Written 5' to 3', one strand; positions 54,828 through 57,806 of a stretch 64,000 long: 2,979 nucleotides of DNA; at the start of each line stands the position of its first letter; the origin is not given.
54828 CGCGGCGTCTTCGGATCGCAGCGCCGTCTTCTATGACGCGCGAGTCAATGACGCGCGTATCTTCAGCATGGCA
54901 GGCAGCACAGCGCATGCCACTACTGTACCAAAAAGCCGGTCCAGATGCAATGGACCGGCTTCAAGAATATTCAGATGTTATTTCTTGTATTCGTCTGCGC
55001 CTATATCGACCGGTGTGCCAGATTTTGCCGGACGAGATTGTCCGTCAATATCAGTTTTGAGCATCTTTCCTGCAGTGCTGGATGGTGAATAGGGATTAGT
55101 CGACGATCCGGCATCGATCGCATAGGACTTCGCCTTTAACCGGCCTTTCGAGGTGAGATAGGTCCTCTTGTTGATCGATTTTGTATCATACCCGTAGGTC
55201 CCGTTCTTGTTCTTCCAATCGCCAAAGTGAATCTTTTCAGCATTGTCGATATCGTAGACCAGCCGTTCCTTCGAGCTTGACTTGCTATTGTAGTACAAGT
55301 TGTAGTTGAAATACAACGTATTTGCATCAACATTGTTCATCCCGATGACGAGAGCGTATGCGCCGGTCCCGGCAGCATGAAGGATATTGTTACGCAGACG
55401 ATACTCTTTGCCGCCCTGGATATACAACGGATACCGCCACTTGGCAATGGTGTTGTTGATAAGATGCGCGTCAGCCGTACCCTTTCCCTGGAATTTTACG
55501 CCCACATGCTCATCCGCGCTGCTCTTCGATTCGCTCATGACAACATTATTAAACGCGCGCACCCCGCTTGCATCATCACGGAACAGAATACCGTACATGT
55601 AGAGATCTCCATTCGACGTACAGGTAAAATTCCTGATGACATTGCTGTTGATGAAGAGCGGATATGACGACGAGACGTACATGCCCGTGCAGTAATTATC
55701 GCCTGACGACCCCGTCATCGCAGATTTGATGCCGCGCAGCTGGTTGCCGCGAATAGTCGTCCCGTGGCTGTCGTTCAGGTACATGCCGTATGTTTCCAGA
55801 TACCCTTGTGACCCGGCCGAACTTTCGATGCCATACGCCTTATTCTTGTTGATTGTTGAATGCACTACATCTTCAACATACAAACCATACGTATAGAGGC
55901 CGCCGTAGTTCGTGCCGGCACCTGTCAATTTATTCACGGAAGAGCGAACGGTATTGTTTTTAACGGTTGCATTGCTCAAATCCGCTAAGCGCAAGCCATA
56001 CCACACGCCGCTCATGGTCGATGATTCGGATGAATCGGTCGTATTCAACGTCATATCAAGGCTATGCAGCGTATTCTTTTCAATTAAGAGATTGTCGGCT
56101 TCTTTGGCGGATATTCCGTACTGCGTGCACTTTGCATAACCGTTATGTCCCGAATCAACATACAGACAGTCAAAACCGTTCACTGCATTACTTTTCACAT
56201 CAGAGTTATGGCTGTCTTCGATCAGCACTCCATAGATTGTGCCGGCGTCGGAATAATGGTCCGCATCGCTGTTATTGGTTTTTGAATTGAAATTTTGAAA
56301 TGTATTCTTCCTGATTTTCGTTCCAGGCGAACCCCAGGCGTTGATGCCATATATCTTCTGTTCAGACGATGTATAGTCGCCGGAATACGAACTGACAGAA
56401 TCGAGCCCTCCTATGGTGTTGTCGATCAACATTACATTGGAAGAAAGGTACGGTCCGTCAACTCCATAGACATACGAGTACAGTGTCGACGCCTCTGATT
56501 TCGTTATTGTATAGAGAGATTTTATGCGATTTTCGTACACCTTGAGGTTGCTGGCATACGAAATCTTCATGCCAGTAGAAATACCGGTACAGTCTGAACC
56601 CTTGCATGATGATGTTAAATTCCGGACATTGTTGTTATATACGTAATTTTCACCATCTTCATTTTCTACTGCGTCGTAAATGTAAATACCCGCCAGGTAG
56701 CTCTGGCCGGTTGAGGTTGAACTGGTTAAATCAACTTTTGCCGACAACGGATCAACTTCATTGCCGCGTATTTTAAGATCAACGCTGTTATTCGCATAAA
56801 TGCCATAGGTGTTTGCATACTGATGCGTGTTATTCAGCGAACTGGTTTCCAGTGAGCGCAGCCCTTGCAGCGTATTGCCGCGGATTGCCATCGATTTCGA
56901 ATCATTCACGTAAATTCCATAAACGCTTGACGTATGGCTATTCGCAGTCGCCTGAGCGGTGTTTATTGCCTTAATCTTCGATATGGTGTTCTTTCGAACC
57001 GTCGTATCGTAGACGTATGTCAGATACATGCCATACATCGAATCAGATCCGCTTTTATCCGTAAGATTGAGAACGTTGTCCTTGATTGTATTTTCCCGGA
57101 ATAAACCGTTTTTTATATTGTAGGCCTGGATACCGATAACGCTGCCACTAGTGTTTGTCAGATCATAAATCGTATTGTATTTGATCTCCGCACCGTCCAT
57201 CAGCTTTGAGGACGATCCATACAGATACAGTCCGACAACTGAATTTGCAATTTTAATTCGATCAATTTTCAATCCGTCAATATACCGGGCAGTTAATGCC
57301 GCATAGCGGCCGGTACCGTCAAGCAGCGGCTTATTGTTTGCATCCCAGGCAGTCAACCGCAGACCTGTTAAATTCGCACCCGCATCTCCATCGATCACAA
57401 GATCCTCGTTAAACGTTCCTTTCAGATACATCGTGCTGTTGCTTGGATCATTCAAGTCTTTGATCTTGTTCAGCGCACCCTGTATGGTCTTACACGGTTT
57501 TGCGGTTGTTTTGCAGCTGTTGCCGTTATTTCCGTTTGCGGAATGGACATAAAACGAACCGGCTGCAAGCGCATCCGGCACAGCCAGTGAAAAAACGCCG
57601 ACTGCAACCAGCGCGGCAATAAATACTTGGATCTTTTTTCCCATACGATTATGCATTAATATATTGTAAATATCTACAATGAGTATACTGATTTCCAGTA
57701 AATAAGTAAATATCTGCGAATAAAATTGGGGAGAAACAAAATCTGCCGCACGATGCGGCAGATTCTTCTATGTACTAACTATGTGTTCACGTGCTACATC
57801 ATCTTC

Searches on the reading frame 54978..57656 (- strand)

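Call 42: search_protein_families(library=pfam, proteins=[window:54978-57656:-], max_evalue=0.00001)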
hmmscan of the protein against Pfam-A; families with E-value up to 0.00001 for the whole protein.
window:54978-57656:- (892 aa): 1 family
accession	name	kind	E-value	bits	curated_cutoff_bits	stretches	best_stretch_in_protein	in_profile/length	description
PF05048.19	NosD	-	1.3e-16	61.1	23.6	0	209-377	18-168/212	Periplasmic copper-binding protein (NosD)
